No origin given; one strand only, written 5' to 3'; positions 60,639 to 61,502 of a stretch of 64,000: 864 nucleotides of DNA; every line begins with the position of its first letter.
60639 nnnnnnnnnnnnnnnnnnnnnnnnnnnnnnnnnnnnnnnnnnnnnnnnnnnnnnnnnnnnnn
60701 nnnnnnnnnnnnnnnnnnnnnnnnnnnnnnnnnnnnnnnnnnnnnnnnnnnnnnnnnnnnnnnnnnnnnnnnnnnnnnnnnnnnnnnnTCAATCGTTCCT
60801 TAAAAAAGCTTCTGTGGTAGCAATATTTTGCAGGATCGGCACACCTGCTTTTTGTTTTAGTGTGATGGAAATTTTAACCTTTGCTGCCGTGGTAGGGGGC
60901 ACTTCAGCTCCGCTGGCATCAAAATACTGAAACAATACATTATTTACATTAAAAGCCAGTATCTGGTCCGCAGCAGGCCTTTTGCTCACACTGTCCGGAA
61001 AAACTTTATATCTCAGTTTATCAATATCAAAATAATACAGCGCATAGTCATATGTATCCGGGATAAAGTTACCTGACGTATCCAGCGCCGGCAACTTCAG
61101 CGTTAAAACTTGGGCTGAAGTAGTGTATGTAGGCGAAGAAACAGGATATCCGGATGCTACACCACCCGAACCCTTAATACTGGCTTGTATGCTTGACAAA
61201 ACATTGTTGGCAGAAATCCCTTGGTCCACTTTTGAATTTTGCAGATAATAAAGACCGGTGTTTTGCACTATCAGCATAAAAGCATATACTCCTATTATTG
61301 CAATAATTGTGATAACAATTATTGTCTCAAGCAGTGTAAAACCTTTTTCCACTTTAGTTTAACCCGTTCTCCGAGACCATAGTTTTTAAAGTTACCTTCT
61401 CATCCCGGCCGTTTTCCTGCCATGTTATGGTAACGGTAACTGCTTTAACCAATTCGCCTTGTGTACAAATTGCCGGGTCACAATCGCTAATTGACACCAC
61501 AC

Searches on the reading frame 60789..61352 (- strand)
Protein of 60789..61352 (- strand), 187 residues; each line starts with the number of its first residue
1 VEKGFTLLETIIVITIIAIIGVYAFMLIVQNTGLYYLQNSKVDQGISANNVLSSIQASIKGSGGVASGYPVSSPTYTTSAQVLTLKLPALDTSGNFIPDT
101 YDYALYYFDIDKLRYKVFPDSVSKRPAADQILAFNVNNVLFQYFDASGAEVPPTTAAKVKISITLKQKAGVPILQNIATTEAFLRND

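Call 107: search_protein_families(library=pfam, proteins=[window:60789-61352:-], max_evalue=0.001)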
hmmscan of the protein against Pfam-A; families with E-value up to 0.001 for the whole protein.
window:60789-61352:- (187 aa): 1 family
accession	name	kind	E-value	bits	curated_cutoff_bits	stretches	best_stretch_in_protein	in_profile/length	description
PF07963.17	N_methyl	-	1.8e-05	24.6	21.2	1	2-22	4-24/27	Prokaryotic N-terminal methylation motif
